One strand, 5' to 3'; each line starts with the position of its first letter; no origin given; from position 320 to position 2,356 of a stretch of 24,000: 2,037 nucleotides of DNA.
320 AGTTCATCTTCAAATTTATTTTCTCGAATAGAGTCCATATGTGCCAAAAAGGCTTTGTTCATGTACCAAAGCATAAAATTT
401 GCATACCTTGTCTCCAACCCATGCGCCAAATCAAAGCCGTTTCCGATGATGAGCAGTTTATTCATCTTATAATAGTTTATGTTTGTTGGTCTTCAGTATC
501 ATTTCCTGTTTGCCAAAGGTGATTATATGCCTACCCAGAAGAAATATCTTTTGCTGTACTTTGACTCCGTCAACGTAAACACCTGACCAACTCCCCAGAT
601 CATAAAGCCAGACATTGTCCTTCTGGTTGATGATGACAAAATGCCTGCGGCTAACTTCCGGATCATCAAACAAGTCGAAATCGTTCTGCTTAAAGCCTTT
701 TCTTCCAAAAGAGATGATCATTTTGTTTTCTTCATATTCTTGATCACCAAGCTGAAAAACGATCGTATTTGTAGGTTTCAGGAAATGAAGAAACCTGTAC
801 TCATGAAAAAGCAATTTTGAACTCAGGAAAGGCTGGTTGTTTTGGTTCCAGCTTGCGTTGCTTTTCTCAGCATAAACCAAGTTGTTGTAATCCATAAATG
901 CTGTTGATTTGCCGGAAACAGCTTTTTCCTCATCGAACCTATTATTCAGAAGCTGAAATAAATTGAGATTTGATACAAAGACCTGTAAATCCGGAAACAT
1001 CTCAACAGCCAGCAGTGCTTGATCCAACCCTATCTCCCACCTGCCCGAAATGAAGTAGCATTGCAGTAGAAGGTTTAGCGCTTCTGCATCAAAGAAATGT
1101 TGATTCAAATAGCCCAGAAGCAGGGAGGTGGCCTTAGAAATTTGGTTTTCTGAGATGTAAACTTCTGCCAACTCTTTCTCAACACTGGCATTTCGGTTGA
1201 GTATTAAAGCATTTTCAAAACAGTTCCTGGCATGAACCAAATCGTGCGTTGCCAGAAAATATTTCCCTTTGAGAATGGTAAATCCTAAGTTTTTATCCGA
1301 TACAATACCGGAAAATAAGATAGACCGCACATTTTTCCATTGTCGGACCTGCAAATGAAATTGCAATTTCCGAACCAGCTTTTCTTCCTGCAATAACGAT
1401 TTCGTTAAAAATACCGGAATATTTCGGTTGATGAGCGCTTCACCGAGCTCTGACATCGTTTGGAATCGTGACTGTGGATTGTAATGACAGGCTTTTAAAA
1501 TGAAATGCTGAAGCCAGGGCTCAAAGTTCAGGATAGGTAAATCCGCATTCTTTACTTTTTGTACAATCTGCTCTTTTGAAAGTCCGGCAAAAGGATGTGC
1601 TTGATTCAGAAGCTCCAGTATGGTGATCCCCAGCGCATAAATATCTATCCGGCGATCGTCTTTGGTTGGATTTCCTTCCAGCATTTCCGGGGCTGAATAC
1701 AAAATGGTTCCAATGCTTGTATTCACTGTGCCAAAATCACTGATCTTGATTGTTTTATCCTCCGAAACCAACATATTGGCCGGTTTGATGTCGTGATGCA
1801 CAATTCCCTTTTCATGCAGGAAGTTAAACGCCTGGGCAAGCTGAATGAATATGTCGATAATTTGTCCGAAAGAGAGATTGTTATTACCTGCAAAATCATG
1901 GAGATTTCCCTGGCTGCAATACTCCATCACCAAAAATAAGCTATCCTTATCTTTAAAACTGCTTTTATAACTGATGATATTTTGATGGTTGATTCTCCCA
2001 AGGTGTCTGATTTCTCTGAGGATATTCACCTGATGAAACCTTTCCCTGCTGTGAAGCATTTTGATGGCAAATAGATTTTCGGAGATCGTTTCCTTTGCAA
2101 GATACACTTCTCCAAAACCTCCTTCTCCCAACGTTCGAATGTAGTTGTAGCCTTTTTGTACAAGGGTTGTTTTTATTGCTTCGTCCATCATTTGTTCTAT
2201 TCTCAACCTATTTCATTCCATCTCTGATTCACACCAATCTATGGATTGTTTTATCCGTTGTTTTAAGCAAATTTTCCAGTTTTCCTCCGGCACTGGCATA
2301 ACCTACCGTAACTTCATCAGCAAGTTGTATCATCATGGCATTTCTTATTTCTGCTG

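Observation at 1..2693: DprA/SLOG-like protein + Ser/Thr kinase-TPR-FHA + AbiH in one operon: candidate kinase-controlled abortive-infection module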

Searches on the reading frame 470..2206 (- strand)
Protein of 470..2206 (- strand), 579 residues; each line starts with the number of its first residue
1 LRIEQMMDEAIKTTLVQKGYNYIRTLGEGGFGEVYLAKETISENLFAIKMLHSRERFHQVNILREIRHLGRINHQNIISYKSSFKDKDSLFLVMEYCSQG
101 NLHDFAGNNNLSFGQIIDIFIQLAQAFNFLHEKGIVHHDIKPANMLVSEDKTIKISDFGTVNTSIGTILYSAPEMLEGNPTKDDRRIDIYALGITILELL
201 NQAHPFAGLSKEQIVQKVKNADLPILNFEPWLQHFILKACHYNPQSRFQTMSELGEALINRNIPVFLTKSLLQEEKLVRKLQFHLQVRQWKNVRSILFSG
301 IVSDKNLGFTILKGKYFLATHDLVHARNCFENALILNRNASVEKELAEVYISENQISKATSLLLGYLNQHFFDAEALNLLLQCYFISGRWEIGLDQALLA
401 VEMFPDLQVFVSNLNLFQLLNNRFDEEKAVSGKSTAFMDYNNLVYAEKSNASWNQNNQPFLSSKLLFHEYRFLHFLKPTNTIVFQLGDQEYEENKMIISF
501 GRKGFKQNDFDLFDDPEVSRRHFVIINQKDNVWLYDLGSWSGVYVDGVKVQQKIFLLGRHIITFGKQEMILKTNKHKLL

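Call 5: search_protein_families(library=pfam, proteins=[window:470-2206:-], max_evalue=0.01)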
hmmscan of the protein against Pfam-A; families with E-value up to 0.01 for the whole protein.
window:470-2206:- (579 aa): 6 families
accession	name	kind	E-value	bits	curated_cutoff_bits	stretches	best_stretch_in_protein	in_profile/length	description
PF00069.31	Pkinase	-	1.5e-53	182.3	31.7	1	20-251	1-255/263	Protein kinase domain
PF07714.23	PK_Tyr_Ser-Thr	-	1.7e-36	126.3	23.1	1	23-252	4-252/258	Protein tyrosine and serine/threonine kinase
PF00498.31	FHA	-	4.7e-12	46.6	20.7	1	498-565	1-67/67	FHA domain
PF16697.10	Yop-YscD_cpl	-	1.1e-05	26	33.2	1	508-573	27-92/94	Inner membrane component of T3SS, cytoplasmic domain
PF03109.22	ABC1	-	1.1e-05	25.2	22.9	1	91-163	144-216/244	ABC1 atypical kinase-like domain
PF14559.12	TPR_19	-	0.0083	16.9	25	0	319-382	3-67/68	Tetratricopeptide repeat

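Call 6: search_protein_families(library=padloc, proteins=[window:470-2206:-], max_evalue=0.01)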
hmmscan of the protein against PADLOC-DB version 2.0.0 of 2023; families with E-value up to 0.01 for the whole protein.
window:470-2206:- (579 aa): 35 families (the best 25 are shown)
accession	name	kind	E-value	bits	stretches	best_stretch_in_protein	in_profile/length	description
PDLC04138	mad6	-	3.3e-60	202.7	1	13-249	46-302/659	mads_6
PDLC04047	PD-T4-6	-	1.1e-52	177.1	1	13-260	5-271/327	-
PDLC04060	PD-T4-6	-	1.3e-44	151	1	14-259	4-267/486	-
PDLC04042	PD-T4-6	-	8.7e-44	148.3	1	14-258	5-269/292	-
PDLC04053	PD-T4-6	-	2.4e-43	146.7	1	19-259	10-269/311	-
PDLC04054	PD-T4-6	-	3.1e-39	133.4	1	16-258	8-270/347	-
PDLC04057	PD-T4-6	-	1.4e-36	124.5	1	15-258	5-267/443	-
PDLC04061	PD-T4-6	-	4.6e-36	123.4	1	14-258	12-280/510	-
PDLC04048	PD-T4-6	-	2.5e-35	120.5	1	15-258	7-269/354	-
PDLC04043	PD-T4-6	-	1.7e-31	107.8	1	19-258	16-274/452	-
PDLC01088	C3a189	-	5.1e-31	106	1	24-258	3-258/840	kinase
PDLC04050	PD-T4-6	-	4.1e-30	103.1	1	19-226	64-286/480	-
PDLC04039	PD-T4-6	-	7e-30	102.4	1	18-257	14-271/458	-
PDLC04041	PD-T4-6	-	5.9e-28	96.3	1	19-258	29-290/443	-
PDLC03920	MkoA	-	7.9e-28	95.3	1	18-258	8-274/1112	-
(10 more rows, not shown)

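Call 9: find_encoding_contigs(protein=window:470-2206:-, flank=10000, max_places=6)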
Protein window:470-2206:- (579 aa): no gene with exactly this product is on record in the collection.

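Call 14: search_protein_families(library=ncbifam, proteins=[window:470-2206:-], max_evalue=0.01)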
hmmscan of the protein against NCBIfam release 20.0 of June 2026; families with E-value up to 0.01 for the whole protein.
window:470-2206:- (579 aa): 23 families
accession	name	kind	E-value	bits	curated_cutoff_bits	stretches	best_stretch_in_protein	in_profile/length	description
NF033483.0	PknB_PASTA_kin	equivalog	9.2e-45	153.7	450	1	15-259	4-266/563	Stk1 family PASTA domain-containing Ser/Thr kinase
NF047741.1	antiphage_MADS6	equivalog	7.9e-35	120.5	460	2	85-258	268-457/612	methylation-associated defense system protein kinase MAD6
NF052427.1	StpK7MSMEG_1200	equivalog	2.4e-24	85.8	900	1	20-258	9-265/601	serine/threonine protein kinase StpK7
NF009651.0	PRK13184.1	equivalog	1.7e-22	79.2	839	2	19-160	3-159/932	serine/threonine-protein kinase PknD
NF033442.0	BREX_PglW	equivalog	5.7e-17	60.8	990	1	10-254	504-762/1391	BREX system serine/threonine kinase PglW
NF038150.1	lanthi_synth_IV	equivalog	3.5e-16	58.7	650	1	64-260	241-455/851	class IV lanthionine synthetase LanL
NF058632.1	SerThrKinPrkT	equivalog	3.1e-14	52.7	280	1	10-160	13-164/322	serine/threonine protein kinase PrkT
TIGR03903.1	TOMM_kin_cyc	equivalog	1.7e-13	49.4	705.75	1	47-217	7-200/1267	TOMM system kinase/cyclase fusion protein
NF038151.1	lanthi_synth_III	equivalog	1.7e-09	36.7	575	1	62-216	270-439/833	class III lanthionine synthetase LanKC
NF043056.1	T4SS_LegK1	equivalog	2.3e-09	36.4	550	1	26-220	79-304/516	Dot/Icm T4SS effector kinase LegK1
NF040671.1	PLuB_AAA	exception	4.5e-07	27.6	999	1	64-150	54-139/1256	PLuB system helicase-like protein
TIGR03724.2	arch_bud32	equivalog_domain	5.2e-07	29.4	125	1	63-160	41-130/193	KEOPS complex kinase/ATPase Bud32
NF011463.0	PRK14879.1-4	equivalog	8.2e-07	28.7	188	1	56-161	59-160/237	Kae1-associated kinase Bud32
NF053615.1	SerThrKinAfsKStmc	equivalog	5.5e-06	25.3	1300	1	24-163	19-160/809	protein serine/threonine kinase AfsK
NF011464.0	PRK14879.1-7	equivalog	9.3e-06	25.5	246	1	58-161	49-149/221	Kae1-associated kinase Bud32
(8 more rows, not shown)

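Call 16: find_homologous_proteins(query=window:470-2191:-, max_evalue=1e-10)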
Query window:470-2191:- (574 aa): 839 proteins with E <= 1e-10 among 8000 candidates; the best 120 are listed.
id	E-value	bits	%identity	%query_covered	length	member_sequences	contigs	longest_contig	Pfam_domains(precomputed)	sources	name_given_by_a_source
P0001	0.0e+0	1206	92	100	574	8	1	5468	PF07714.24,PF00069.32,PF00498.32,PF03109.23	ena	-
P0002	0.0e+0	1185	90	100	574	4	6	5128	PF07714.24,PF00069.32,PF00498.32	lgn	-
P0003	3.8e-187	642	53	99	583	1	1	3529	PF07714.24,PF00069.32,PF00498.32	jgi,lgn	jgi:tetratricopeptide (TPR) repeat protein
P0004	1.9e-184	633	51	99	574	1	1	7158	PF07714.24,PF00069.32,PF00498.32,PF03109.23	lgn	-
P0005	1.0e-183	631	51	99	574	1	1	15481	PF07714.24,PF00069.32,PF00498.32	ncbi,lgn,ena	-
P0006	9.1e-182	624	51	100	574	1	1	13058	PF07714.24,PF00069.32,PF00498.32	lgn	-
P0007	4.4e-155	536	47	100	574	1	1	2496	PF07714.24,PF00069.32,PF00498.32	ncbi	-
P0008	1.4e-150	521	45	100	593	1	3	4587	PF07714.24,PF00069.32,PF00498.32,PF03109.23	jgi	jgi:serine/threonine protein kinase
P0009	1.5e-150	521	44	100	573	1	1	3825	PF07714.24,PF00069.32,PF00498.32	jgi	jgi:serine/threonine protein kinase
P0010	1.7e-148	514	45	100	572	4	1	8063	PF07714.24,PF00069.32,PF00498.32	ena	-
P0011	1.3e-146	508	45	100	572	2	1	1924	PF07714.24,PF00069.32,PF00498.32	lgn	-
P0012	8.7e-145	502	43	99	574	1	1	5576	PF07714.24,PF00069.32,PF00498.32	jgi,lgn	-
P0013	1.0e-144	502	43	100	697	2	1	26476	PF14559.13,PF07714.24,PF00069.32,PF00498.32,PF03109.23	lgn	-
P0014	1.5e-144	501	45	100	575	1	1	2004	PF07714.24,PF00069.32,PF00498.32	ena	-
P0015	2.6e-144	501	44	100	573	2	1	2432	PF07714.24,PF00069.32,PF00498.32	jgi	-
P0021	4.9e-141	490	44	100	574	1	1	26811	PF07714.24,PF00069.32,PF00498.32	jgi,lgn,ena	-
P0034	1.2e-130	456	42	100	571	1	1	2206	PF07714.24,PF00069.32,PF00498.32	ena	-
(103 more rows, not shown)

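Call 18: find_related_loci(query=A1, collection=genome_contigs, flank=6000)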
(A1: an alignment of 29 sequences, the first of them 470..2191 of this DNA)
Query A1 (574 aa) in genome_contigs; peptide patterns used: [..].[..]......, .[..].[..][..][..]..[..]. (x = any residue, [..] = any of these).
599 stretches matched a pattern (row limit reached: there are more); 544 encode a relative of the query (tblastn E <= 1e-3); the best 80 are kept; 80 distinct loci.
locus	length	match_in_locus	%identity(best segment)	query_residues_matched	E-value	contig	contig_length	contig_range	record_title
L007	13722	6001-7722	93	1-574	0e+0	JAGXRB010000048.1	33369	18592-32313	MAG: Bacteroidetes bacterium isolate CROMO_A_64 c_000000141063, whole genome shotgun sequence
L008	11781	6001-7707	51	1-569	0e+0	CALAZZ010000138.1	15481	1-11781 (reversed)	MAG TPA_asm: uncultured Bacteroidales bacterium isolate SRR7299214_bin.157_CONCOCT_v1.1_MAG genome assembly, contig: ERZ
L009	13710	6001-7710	41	1-569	2e-138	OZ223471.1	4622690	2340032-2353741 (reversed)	MAG: Bacteroidales bacterium isolate a5dadea3-f0cc-47fd-ae8e-5886e0073126 genome assembly, chromosome: 1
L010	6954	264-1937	39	14-569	3e-116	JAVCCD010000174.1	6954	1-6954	MAG: Candidatus Tenebribacter mawsonii isolate MAG_3300035698_1174 Ga0374944_065633, whole genome shotgun sequence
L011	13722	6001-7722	38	6-574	3e-113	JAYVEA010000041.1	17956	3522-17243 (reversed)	MAG: Chitinophagales bacterium isolate GL34_UP_metabat_133 GL34_UP_metabat_133_40, whole genome shotgun sequence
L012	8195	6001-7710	39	10-574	8e-113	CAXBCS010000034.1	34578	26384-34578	MAG TPA_asm: uncultured bacterium isolate ERR2762108_concoct_108 genome assembly, contig: ERZ3421638.1594, whole genome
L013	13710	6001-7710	37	10-574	3e-111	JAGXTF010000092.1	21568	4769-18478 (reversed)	MAG: Bacteroidetes bacterium isolate CROMO_BS_85_0 c_000000847861, whole genome shotgun sequence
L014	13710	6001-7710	37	10-574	8e-111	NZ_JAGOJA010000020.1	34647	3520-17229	MAG: Flavobacterium sp. isolate Go_SlPrim_bin_22 Go_SlPrim_463_length_34647_cov_40.761269, whole genome shotgun sequence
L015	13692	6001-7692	38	15-574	2e-110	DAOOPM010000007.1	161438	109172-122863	MAG TPA_asm: Tenuifilaceae bacterium isolate AMR_MDS_2597 NODE_59_length_161438_cov_9.723527, whole genome shotgun seque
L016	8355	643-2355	37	9-574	1e-109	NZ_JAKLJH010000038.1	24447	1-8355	MAG: Flavobacterium sp. isolate MAG.495 MAG.495-scaffold_2036, whole genome shotgun sequence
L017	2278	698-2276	42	4-528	4e-115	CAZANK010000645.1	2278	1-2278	MAG TPA_asm: uncultured Prolixibacteraceae bacterium isolate binchicken_co173_394 genome assembly, contig: NODE_157242_l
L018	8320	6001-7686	39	10-569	1e-108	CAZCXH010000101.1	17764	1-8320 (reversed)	MAG TPA_asm: uncultured Chitinophagaceae bacterium isolate SRP173033_co3_70 genome assembly, contig: NODE_3864_length_17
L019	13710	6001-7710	37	10-574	3e-108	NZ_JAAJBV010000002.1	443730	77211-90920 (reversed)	Flavobacterium celericrescens strain TWA-26 contig00002, whole genome shotgun sequence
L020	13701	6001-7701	37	15-574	1e-107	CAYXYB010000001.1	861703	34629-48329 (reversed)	MAG TPA_asm: uncultured Lentimicrobiaceae bacterium isolate SRP263991_co5_611 genome assembly, contig: NODE_3_length_861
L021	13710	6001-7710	37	10-574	8e-108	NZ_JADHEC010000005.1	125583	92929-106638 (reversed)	Flavobacterium soyangense strain CGMCC 1.13493 NODE_5_length_125583_cov_65.743150, whole genome shotgun sequence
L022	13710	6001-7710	38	10-574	8e-108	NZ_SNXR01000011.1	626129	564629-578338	Flavobacterium dankookense strain DSM 25687 Ga0131251_101, whole genome shotgun sequence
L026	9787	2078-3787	36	10-574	3e-107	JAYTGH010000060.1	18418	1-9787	MAG: Flavobacterium sp. isolate GFS_2297 GFS_2297_59, whole genome shotgun sequence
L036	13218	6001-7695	37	15-570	2e-101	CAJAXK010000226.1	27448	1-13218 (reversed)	MAG: uncultured Bacteroidales bacterium isolate Loc080925-8-8m_bin-499 genome assembly, contig: bin-499:226/498, whole g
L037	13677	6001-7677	34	10-561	8e-100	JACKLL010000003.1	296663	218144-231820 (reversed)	MAG: Rhodoferax sp. isolate HK-STAS-PROT-91 HK-STAS-PROT-91_3, whole genome shotgun sequence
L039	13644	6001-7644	35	21-564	3e-99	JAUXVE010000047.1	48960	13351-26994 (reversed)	MAG: Rubrivivax sp. isolate C15_concoct.bin.32_sub C15_k141_15321, whole genome shotgun sequence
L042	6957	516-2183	35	10-561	4e-98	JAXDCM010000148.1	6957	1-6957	MAG: Syntrophales bacterium isolate POMEDNA-B44 Raw1_k127_680525, whole genome shotgun sequence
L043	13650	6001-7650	35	15-560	9e-97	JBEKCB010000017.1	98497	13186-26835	MAG: Candidatus Brocadiia bacterium isolate SPRUCE 14 SPRUCE_14_17, whole genome shotgun sequence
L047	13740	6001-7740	34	1-574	4e-96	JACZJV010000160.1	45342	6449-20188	MAG: Burkholderiales bacterium isolate MAG28 betaproteobacteria_3_contig_1108885, whole genome shotgun sequence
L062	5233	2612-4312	33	6-574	9e-87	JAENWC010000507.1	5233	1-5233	MAG: Terriglobia bacterium isolate 3_4_m_bin7 c_000004465370, whole genome shotgun sequence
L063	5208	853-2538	33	4-574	6e-86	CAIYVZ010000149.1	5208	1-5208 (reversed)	MAG: uncultured Acidobacteriia bacterium isolate Kiruna2_bin-3869 genome assembly, contig: bin-3869:149/212, whole genom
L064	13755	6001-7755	37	6-574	3e-107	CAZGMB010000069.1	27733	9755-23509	MAG TPA_asm: uncultured Aureispira sp. isolate binchicken_co367_71 genome assembly, contig: NODE_492_length_27733_cov_15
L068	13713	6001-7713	35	8-573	4e-97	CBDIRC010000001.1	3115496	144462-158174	MAG: Sediminibacterium sp. isolate NI882-mx-bin02 genome assembly, contig: N-N882-C14, whole genome shotgun sequence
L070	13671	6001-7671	31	15-564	6e-77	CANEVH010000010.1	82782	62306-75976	MAG: Comamonadaceae bacterium isolate CE-Jul18-121 genome assembly, contig: CE-Jul18-C72, whole genome shotgun sequence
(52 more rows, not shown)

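Call 25: search_protein_families(library=pfam, proteins=[L007:2216-3763:+, L007:3936-5972:+, L008:4958-5938:+, L008:7725-8219:+, L008:8236-9810:+, L063:2576-3121:+, L063:3152-3733:+, L037:7739-11059:+, L037:3079-5970:+, L011:7725-8387:+], max_evalue=0.01)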
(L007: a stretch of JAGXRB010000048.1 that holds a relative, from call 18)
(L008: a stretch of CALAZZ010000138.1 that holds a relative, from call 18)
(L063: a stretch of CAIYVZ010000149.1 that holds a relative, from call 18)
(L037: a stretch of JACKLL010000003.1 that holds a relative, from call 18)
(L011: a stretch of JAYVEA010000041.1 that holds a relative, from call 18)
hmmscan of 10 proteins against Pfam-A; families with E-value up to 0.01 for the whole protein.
L007:2216-3763:+ (516 aa): 9 families
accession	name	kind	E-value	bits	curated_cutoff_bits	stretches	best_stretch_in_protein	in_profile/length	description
PF02463.25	SMC_N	-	6.9e-09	35.9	40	1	3-372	2-211/220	RecF/RecN/SMC N terminal domain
PF13476.12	AAA_23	-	1.1e-06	29.9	27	1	6-108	2-94/201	AAA domain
PF13304.12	AAA_21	-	3e-06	27.9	27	1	32-151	3-140/304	AAA domain, putative AbiEii toxin, Type IV TA system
PF13555.12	AAA_29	-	0.00011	22.3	27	1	28-54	23-48/61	P-loop containing region of AAA domain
PF13175.12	AAA_15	-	0.00035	20.7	32.1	1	1-372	1-192/374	AAA ATPase domain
PF00005.33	ABC_tran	-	0.0014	19.6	25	1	28-63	11-42/137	ABC transporter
PF13191.12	AAA_16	-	0.005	17.8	32.6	1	29-79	25-82/167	AAA ATPase domain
PF13514.12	AAA_27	-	0.0081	16.2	22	0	1-61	1-59/206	AAA domain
PF13166.12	AAA_13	-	0.0091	15.2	36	1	32-59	20-48/713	AAA domain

L007:3936-5972:+ (679 aa): 3 families
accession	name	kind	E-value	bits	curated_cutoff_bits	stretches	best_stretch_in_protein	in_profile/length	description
PF00383.29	dCMP_cyt_deam_1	-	3.8e-15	56.1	25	1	493-548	45-100/102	Cytidine and deoxycytidylate deaminase zinc-binding region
PF14437.12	MafB19-deam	-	7.2e-05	23.2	27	1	485-549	35-100/142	MafB19-like deaminase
PF14439.12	Bd3614-deam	-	0.0075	16.7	38.5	0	498-561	32-102/113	Bd3614-like deaminase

L008:4958-5938:+ (327 aa): 1 family
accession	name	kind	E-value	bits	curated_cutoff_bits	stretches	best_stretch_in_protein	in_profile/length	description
PF13310.11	Virulence_RhuM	-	1.6e-106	355.7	33.7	1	62-313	1-250/252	Virulence protein RhuM family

L008:7725-8219:+ (165 aa): 1 family
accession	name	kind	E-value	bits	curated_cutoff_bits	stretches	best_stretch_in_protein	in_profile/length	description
PF14253.11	AbiH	-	2.2e-09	38.2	30.9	1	4-31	1-28/260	Bacteriophage abortive infection AbiH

L008:8236-9810:+ (525 aa): 4 families
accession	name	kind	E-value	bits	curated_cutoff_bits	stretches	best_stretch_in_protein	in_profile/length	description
PF04326.19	SLFN_AlbA_2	-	1.6e-24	87.1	25.3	1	26-144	1-117/118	Schlafen, AlbA_2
PF13749.12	HATPase_c_4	-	1.7e-24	86.1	26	1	311-397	1-89/89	Putative ATP-dependent DNA helicase recG C-terminal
PF21247.3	Fic-like_C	-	2.4e-08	34.2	27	1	453-511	6-64/64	Filamentation induced by cAMP protein Fic-like, C-terminal domain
PF03551.20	PadR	-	6e-06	26.6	27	1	465-518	17-73/75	Transcriptional regulator PadR-like family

L063:2576-3121:+ (182 aa): 0 families

L063:3152-3733:+ (194 aa): 1 family
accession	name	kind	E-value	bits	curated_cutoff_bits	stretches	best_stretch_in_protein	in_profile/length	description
PF02481.21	DNA_processg_A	-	0.0012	18.5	29.6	1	110-178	127-194/212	DNA recombination-mediator protein A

L037:7739-11059:+ (1107 aa): 2 families
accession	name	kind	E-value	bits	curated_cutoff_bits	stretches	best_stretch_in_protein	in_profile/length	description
PF18731.6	HEPN_Swt1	-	7e-35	120.2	27.5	1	11-124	1-115/115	Swt1-like HEPN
PF04465.17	DUF499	-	7.9e-29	100.5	23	1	283-807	14-551/1024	Protein of unknown function (DUF499)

L037:3079-5970:+ (964 aa): 1 family
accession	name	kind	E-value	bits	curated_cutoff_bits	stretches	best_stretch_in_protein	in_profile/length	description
PF06634.17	DUF1156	-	2.7e-19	69.5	24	1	14-85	2-73/73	Protein of unknown function (DUF1156)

L011:7725-8387:+ (221 aa): 1 family
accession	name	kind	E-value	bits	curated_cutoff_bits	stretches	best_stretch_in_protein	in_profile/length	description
PF00149.33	Metallophos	-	3.9e-18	67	21.5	1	3-187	2-171/191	Calcineurin-like phosphoesterase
